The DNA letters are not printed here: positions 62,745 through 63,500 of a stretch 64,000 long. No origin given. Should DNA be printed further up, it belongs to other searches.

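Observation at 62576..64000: tRNA-Ser(GCU) followed by a degenerate copy of its own 3' end and an AT-rich segment carrying a PHP-domain gene (integration scar or possible defence island)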

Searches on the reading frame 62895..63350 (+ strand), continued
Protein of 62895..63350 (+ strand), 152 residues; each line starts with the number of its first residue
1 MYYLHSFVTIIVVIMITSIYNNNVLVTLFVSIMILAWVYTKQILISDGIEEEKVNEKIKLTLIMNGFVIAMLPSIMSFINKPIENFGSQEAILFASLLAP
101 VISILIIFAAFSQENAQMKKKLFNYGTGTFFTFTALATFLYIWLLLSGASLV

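Call 45: search_protein_families(library=pfam, proteins=[L083:7648-8826:+, L083:8750-9991:+, L083:12668-13561:-, L083:14022-14660:-, L083:15342-16361:-, L083:16366-17376:-, L002:14125-15183:-, L002:15189-16685:-, L002:16744-18051:-, L002:18956-20497:-], max_evalue=0.001)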
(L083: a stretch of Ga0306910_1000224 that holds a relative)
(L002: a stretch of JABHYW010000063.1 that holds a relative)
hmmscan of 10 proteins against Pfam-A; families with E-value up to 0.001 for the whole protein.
L083:7648-8826:+ (393 aa): 1 family
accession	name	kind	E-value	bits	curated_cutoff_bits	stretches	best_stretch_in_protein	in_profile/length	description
PF13651.11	EcoRI_methylase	-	3.3e-128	428.3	26.4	1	5-391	1-345/345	Adenine-specific methyltransferase EcoRI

L083:8750-9991:+ (414 aa): 2 families
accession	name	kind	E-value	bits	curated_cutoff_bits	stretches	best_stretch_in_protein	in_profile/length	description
PF03235.19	GmrSD_N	-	9.8e-23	81.7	33.2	1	63-190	12-198/199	GmrSD restriction endonuclease, N-terminal domain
PF01844.29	HNH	-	2.2e-06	28.1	21.4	1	371-414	11-47/47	HNH endonuclease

L083:12668-13561:- (298 aa): 2 families
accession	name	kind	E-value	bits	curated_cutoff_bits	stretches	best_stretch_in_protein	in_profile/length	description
PF07508.19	Recombinase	-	5e-11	43.2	21.1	1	55-145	1-100/102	Recombinase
PF13408.12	Zn_ribbon_recom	-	2.1e-07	31.6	25.3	1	158-218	2-56/58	Recombinase zinc beta ribbon domain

L083:14022-14660:- (213 aa): 4 families
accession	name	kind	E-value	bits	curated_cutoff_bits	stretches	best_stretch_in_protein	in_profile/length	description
PF13419.12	HAD_2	-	1.7e-28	100.4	23.8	1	9-183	1-176/178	Haloacid dehalogenase-like hydrolase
PF00702.32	Hydrolase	-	2.2e-23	84.1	26.4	1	6-179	1-191/191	haloacid dehalogenase-like hydrolase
PF03031.24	NIF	-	2.6e-05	24.4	21.8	1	96-186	47-135/160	NLI interacting factor-like phosphatase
PF13242.12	Hydrolase_like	-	3.9e-05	23.9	22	1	142-183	4-46/75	HAD-hyrolase-like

L083:15342-16361:- (340 aa): 3 families
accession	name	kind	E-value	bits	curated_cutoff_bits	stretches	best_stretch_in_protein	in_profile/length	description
PF01408.29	GFO_IDH_MocA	-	1.6e-19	71.2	24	1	5-119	1-118/120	Oxidoreductase family, NAD-binding Rossmann fold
PF22725.1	GFO_IDH_MocA_C3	-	1.4e-16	61.1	27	1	134-248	6-124/124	GFO/IDH/MocA C-terminal domain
PF02894.22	GFO_IDH_MocA_C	-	6.4e-07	29.8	22.9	1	134-334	2-214/218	Oxidoreductase family, C-terminal alpha/beta domain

L083:16366-17376:- (337 aa): 1 family
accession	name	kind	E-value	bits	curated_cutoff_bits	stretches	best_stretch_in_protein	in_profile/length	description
PF00155.27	Aminotran_1_2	-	3.5e-31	109.2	19.7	1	24-323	29-355/361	Aminotransferase class I and II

L002:14125-15183:- (353 aa): 1 family
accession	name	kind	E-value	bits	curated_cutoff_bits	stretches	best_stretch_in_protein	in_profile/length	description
PF02086.21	MethyltransfD12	-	2.5e-38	132.7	22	1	3-306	1-247/253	D12 class N6 adenine-specific DNA methyltransferase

L002:15189-16685:- (499 aa): 4 families
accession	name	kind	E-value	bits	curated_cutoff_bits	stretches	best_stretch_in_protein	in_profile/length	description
PF02086.21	MethyltransfD12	-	3.5e-56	191.2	22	1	235-475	1-247/253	D12 class N6 adenine-specific DNA methyltransferase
PF00717.28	Peptidase_S24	-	1.8e-27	95.8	23.3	1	76-189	2-116/116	Peptidase S24-like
PF01726.22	LexA_DNA_bind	-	1e-13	51.3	23.7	1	2-62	4-64/65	LexA DNA binding domain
PF13730.12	HTH_36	-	4.3e-05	23.7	25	1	4-54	5-55/55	Helix-turn-helix domain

L002:16744-18051:- (436 aa): 3 families
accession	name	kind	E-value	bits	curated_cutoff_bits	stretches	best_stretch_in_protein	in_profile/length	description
PF00239.26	Resolvase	-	2.3e-20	73.6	23.3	1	21-165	3-143/145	Resolvase, N terminal domain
PF07508.19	Recombinase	-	1.2e-13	51.6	21.1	1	191-282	1-100/102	Recombinase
PF13408.12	Zn_ribbon_recom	-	1.3e-06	29.1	25.3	1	296-352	2-52/58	Recombinase zinc beta ribbon domain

L002:18956-20497:- (514 aa): 0 families

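Call 49: search_protein_families(library=pfam, proteins=[L025:5134-6702:+, L015:8144-9022:+, L049:8860-9981:+, L015:4749-6305:+, L015:7265-8140:+, L029:2160-3230:+, L011:11533-12795:-, L025:13198-16437:+, L062:13014-14519:+, L081:6511-8388:+], max_evalue=0.001)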
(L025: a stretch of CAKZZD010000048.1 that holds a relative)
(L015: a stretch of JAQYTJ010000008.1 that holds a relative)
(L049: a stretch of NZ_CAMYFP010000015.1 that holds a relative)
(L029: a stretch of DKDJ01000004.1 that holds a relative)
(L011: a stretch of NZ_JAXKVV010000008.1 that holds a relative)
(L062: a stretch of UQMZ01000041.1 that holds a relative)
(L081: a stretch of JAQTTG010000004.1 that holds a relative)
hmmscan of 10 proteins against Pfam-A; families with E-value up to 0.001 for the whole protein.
L025:5134-6702:+ (523 aa): 4 families
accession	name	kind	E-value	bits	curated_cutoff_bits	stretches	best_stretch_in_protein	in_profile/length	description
PF02384.22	N6_Mtase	-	4e-100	335.6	20.4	1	155-482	2-309/311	N-6 DNA Methylase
PF12161.14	HsdM_N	-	6e-23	82.4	24.5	1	17-142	2-128/135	HsdM N-terminal domain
PF05175.20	MTS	-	0.00012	22.2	23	1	190-287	23-112/170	Methyltransferase small domain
PF01170.24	UPF0020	-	0.00035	20.8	22.3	0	199-284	29-132/197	RMKL-like, methyltransferase domain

L015:8144-9022:+ (293 aa): 2 families
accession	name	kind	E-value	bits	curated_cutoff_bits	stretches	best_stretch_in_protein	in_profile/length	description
PF01555.25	N6_N4_Mtase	-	1.2e-53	182.7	26.7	1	32-246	2-220/221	DNA methylase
PF03602.21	Cons_hypoth95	-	0.00032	20.9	24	0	28-44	111-127/182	Conserved hypothetical protein 95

L049:8860-9981:+ (374 aa): 1 family
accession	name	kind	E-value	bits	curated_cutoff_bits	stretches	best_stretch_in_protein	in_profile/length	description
PF01420.25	Methylase_S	-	1.9e-24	87.2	22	2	198-338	2-142/168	Type I restriction modification DNA specificity domain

L015:4749-6305:+ (519 aa): 1 family
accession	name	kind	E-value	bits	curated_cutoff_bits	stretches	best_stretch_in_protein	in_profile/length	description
PF01076.25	Mob_Pre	-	1.1e-11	45.3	25.5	1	137-234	99-185/196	Plasmid recombination enzyme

L015:7265-8140:+ (292 aa): 1 family
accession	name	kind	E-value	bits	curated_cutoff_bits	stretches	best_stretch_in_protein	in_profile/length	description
PF04556.18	DpnII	-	6.9e-106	354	23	1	10-288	1-277/278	DpnII restriction endonuclease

L029:2160-3230:+ (357 aa): 2 families
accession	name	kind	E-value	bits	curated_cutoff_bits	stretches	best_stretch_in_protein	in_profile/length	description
PF00145.23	DNA_methylase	-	4.1e-70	237.2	22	1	5-349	1-323/324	C-5 cytosine-specific DNA methylase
PF09445.16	Methyltransf_15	-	3.7e-05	23.8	22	1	6-96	3-94/165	RNA cap guanine-N2 methyltransferase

L011:11533-12795:- (421 aa): 3 families
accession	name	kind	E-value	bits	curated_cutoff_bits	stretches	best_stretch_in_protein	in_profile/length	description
PF13102.12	Phage_int_SAM_5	-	2.4e-17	63.5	22.3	1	111-215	3-96/98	Phage integrase SAM-like domain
PF00589.27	Phage_integrase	-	3.3e-17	63.2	27.1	1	278-389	53-168/172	Phage integrase family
PF17293.8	Arm-DNA-bind_5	-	8.9e-12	45.8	22.6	1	16-95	6-85/87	Arm DNA-binding domain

L025:13198-16437:+ (1080 aa): 5 families
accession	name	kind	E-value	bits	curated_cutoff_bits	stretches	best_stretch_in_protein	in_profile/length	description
PF11867.13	T1RH-like_C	-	1.1e-78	265.3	26.8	1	716-1051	3-328/329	Type I restriction enzyme HindI endonuclease subunit-like, C-terminal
PF18766.7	SWI2_SNF2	-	3e-52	177.9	26.7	1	265-498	2-209/221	SWI2/SNF2 ATPase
PF04313.20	HSDR_N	-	3.8e-32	112.2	25.1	1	4-203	2-195/198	Type I restriction enzyme R protein N terminus (HSDR_N)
PF22679.2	T1R_D3-like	-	1.7e-17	64.8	27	1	596-697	53-156/158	Type I restriction enzyme subunit R domain 3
PF04851.21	ResIII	-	2e-16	60.8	22.5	1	263-446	6-163/164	Type III restriction enzyme, res subunit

L062:13014-14519:+ (502 aa): 2 families
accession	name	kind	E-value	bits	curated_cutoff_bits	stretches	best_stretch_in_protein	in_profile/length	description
PF13749.12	HATPase_c_4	-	4.8e-14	52.6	26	1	310-390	3-85/89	Putative ATP-dependent DNA helicase recG C-terminal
PF04326.19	SLFN_AlbA_2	-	5.9e-14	53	25.3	1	15-131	1-115/118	Schlafen, AlbA_2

L081:6511-8388:+ (626 aa): 1 family
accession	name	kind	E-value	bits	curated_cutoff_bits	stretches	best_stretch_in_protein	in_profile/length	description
PF02646.22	RmuC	-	1.5e-98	330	26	1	295-591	1-290/291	RmuC family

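Call 64: search_solved_structures(query=L002:10001-12337:+, max_evalue=0.01)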
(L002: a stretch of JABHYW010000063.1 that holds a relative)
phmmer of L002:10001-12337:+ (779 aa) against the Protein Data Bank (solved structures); distinct sequences matched with E-value up to 0.01: 0.

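Call 68: search_dna_similar(query=L002:10001-12337:+, collection=plasmids, mode=protein, max_rows=15)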
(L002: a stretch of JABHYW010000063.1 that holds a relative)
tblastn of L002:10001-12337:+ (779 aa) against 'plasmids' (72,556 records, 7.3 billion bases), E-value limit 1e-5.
Records with a match: 510; places in all: 546; records where one place covers at least 80% of the query: 0.
Best place of each record, by identity: <60% 510.
By first word of the organism name: Escherichia 149; Klebsiella 121; Enterobacter 36; Citrobacter 23; Serratia 19; Yersinia 17; Salmonella 14; Raoultella 11; Pseudomonas 10; Staphylococcus 9; and 43 more.
By predicted mobility (MOB-suite, as given by PLSDB): conjugative 345; non-mobilizable 84; mobilizable 81.
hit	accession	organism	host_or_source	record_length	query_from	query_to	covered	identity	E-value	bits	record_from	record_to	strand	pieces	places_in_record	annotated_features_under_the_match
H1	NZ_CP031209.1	Levilactobacillus brevis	-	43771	525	773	32%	30.4%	2e-12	79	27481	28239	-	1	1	TrlF family AAA-like ATPase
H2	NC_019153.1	Klebsiella pneumoniae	-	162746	544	775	30%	27.1%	8e-9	67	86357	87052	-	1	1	TrlF family AAA-like ATPase | RNA-binding domain-containing protein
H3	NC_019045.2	Escherichia coli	-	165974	544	775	30%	27.1%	8e-9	67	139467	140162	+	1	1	TrlF family AAA-like ATPase | RNA-binding domain-containing protein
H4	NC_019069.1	Escherichia coli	-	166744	544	775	30%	27.1%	8e-9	67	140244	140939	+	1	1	TrlF family AAA-like ATPase | RNA-binding domain-containing protein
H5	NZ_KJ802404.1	Escherichia coli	Homo sapiens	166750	544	775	30%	27.1%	8e-9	67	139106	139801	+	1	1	TrlF family AAA-like ATPase | RNA-binding domain-containing protein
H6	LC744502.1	Escherichia coli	-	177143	544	775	30%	27.1%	8e-9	67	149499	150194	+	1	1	hypothetical protein | transcriptional regulator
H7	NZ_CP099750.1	Klebsiella pneumoniae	Homo sapiens,Rectal swab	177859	544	775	30%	27.1%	8e-9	67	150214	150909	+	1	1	TrlF family AAA-like ATPase | RNA-binding domain-containing protein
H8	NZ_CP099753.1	Escherichia coli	Homo sapiens,Rectal swab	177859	544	775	30%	27.1%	8e-9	67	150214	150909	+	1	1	TrlF family AAA-like ATPase | RNA-binding domain-containing protein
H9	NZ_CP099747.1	Klebsiella pneumoniae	Homo sapiens,sputum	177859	544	775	30%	27.1%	8e-9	67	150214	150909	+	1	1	TrlF family AAA-like ATPase | RNA-binding domain-containing protein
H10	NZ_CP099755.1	Escherichia coli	Homo sapiens,Rectal swab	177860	544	775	30%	27.1%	8e-9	67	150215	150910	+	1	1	TrlF family AAA-like ATPase | RNA-binding domain-containing protein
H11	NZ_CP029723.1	Klebsiella pneumoniae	-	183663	544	775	30%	27.1%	8e-9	67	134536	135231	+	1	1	TrlF family AAA-like ATPase | RNA-binding domain-containing protein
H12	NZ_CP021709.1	Klebsiella pneumoniae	-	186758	544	775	30%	27.1%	8e-9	67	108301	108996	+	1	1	TrlF family AAA-like ATPase | RNA-binding domain-containing protein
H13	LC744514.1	Escherichia coli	-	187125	544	775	30%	27.1%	8e-9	67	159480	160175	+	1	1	hypothetical protein | transcriptional regulator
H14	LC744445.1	Escherichia coli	-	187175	544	775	30%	27.1%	8e-9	67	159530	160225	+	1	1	hypothetical protein | transcriptional regulator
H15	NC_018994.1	Escherichia coli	-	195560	544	775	30%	27.1%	8e-9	67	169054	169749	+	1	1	TrlF family AAA-like ATPase | RNA-binding domain-containing protein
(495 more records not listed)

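Call 69: search_dna_similar(query=L002:10001-12337:+, collection=phages, mode=protein, max_rows=10)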
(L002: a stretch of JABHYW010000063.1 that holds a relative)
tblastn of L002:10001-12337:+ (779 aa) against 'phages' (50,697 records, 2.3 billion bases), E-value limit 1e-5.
Records with a match: 5; places in all: 5; records where one place covers at least 80% of the query: 0.
Best place of each record, by identity: <60% 5.
By first word of the organism name: Yersinia 2; Streptococcus 1; Microcystis 1; Vibrio 1.
By host as written in the record: Yersinia enterocolitica 2; Streptococcus suis ZKB4 1; Microcystis wesenbergii 1; Vibrio cyclitrophicus 10N.286.54.E11 1.
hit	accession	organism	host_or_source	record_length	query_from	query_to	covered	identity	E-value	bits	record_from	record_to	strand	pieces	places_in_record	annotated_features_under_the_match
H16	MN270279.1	Streptococcus phage phi-SsuZKB4_rum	Streptococcus suis ZKB4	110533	626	773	19%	31.8%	5e-8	63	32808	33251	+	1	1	hypothetical protein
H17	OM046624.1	Yersinia phage vB_YenM_42.18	Yersinia enterocolitica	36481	648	775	16%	35.9%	3e-7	61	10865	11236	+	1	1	chromosome partition protein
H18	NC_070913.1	Yersinia phage vB_YenM_42.18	Yersinia enterocolitica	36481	648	775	16%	35.9%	3e-7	61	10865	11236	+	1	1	chromosome partition protein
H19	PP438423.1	Microcystis phage Mwe-JY31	Microcystis wesenbergii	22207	622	773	20%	30.2%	1e-8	65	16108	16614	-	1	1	hypothetical protein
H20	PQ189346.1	Vibrio phage 10N.286.54.E11_PE001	Vibrio cyclitrophicus 10N.286.54.E11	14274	648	775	16%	33.6%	2e-7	61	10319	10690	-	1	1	hypothetical protein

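Call 70: get_annotated_region(hit=H3, flank=5000)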
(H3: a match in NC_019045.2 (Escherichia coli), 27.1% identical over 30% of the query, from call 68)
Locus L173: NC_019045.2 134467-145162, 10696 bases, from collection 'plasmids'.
description: Escherichia coli plasmid pNDM102337, complete sequence
organism: Escherichia coli (NCBI taxid 562)
taxonomy: Bacteria; Pseudomonadota; Gammaproteobacteria; Enterobacterales; Enterobacteriaceae; Escherichia; Escherichia coli
host: -; source: -; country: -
typing (MOB-suite, as given by PLSDB): conjugative; replicon IncC; relaxase MOBH,MOBH; mating-pair formation MPF_F
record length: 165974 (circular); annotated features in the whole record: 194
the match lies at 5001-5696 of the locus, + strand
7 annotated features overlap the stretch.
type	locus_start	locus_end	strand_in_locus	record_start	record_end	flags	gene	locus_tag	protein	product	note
CDS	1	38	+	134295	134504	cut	-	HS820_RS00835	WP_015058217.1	helix-turn-helix domain-containing protein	-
CDS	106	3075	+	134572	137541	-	-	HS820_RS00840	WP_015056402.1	type I restriction endonuclease subunit R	-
CDS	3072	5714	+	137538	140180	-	-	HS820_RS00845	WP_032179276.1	TrlF family AAA-like ATPase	-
CDS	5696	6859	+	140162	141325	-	-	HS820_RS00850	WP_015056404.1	RNA-binding domain-containing protein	-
CDS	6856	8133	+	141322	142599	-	-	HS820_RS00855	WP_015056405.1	restriction endonuclease subunit S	GO:0006304 - DNA modification [Evidence IEA]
CDS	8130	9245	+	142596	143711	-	-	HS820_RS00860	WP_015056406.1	AAA family ATPase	-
CDS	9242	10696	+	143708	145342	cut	-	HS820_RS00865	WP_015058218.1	type I restriction-modification system subunit M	GO:0009307 - DNA restriction-modification system [Evidence IEA]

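Call 78: find_related_loci(query=A1, collection=viral_contigs, flank=8000)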
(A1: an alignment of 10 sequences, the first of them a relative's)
Query A1 (307 aa) in viral_contigs; peptide patterns used: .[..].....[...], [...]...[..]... (x = any residue, [..] = any of these).
36 stretches matched a pattern, but none encodes a relative of the query by tblastn (E <= 1e-3).

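Call 95: search_protein_families(library=padloc, alignment_id=A5, max_evalue=1e-10)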
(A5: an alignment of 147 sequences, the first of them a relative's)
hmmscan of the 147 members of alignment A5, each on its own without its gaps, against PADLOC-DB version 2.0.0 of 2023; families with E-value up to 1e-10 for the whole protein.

A. member 1, L051:13671-14585:+ (305 aa): 0 families

B. families by the number of members that match (of 147 scanned): 281 families (the first 25 are shown)
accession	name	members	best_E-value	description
PDLC03021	MTase_I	6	6.3e-53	Type I methyltransferase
PDLC03026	MTase_I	6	2.5e-48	Type I methyltransferase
PDLC04134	mad2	6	6.8e-44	mads_2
PDLC03025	MTase_I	6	1.8e-25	Type I methyltransferase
PDLC03616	REase_MTase_IIG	5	2e-71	Type IIG restriction enzyme-methyltransferase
PDLC03018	MTase_I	5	4.4e-25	Type I methyltransferase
PDLC03031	MTase_I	4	1.2e-85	Type I methyltransferase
PDLC03608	REase_MTase_IIG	4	6.5e-61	Type IIG restriction enzyme-methyltransferase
PDLC03029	MTase_I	4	6.2e-56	Type I methyltransferase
PDLC03602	REase_MTase_IIG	4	2.1e-41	Type IIG restriction enzyme-methyltransferase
PDLC03619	REase_MTase_IIG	4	8.6e-35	Type IIG restriction enzyme-methyltransferase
PDLC03218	MTase_II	4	2.5e-29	Type II methyltransferase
PDLC03030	MTase_I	4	6.7e-25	Type I methyltransferase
PDLC03022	MTase_I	3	1.8e-92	Type I methyltransferase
PDLC03027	MTase_I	3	1.7e-78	Type I methyltransferase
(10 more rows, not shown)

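Call 96: find_homologous_proteins(query=L083:10001-12337:+, max_evalue=1e-20)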
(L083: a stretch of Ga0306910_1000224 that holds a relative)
Query L083:10001-12337:+ (779 aa): 995 proteins with E <= 1e-20 among 8000 candidates; the best 120 are listed.
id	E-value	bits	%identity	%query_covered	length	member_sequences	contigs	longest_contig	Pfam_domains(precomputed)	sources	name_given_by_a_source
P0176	0.0e+0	1724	100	100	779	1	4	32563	-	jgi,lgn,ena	-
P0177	0.0e+0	1318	76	100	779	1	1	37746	-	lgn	-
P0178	0.0e+0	1230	71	100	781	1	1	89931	-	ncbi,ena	-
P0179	0.0e+0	1177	76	89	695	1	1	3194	-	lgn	-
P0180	0.0e+0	1134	66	100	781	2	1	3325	-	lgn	-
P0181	0.0e+0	1037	61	100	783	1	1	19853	-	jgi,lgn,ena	-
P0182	0.0e+0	1029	61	100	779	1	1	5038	-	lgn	-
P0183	0.0e+0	1023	60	100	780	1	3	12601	-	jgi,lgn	jgi:ABC-type dipeptide/oligopeptide/nickel transport system ATPase component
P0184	0.0e+0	1014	59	100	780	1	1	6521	PF13304.13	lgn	-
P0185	3.8e-296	1003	59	100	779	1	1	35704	-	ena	-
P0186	6.1e-296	1002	59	100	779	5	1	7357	-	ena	-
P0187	1.8e-295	1000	60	100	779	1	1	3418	-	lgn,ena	-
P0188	1.3e-294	998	58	100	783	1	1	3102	-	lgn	-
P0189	7.2e-293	992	59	100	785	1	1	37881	-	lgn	-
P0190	1.4e-291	987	59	100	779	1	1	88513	-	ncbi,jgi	ncbi:MAG: hypothetical protein RLY49_85 [Candidatus Parcubacteria bacterium]|jgi:predicted ATP-depen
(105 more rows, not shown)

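Call 98: find_encoding_contigs(protein=P0178, flank=10000, max_places=5)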
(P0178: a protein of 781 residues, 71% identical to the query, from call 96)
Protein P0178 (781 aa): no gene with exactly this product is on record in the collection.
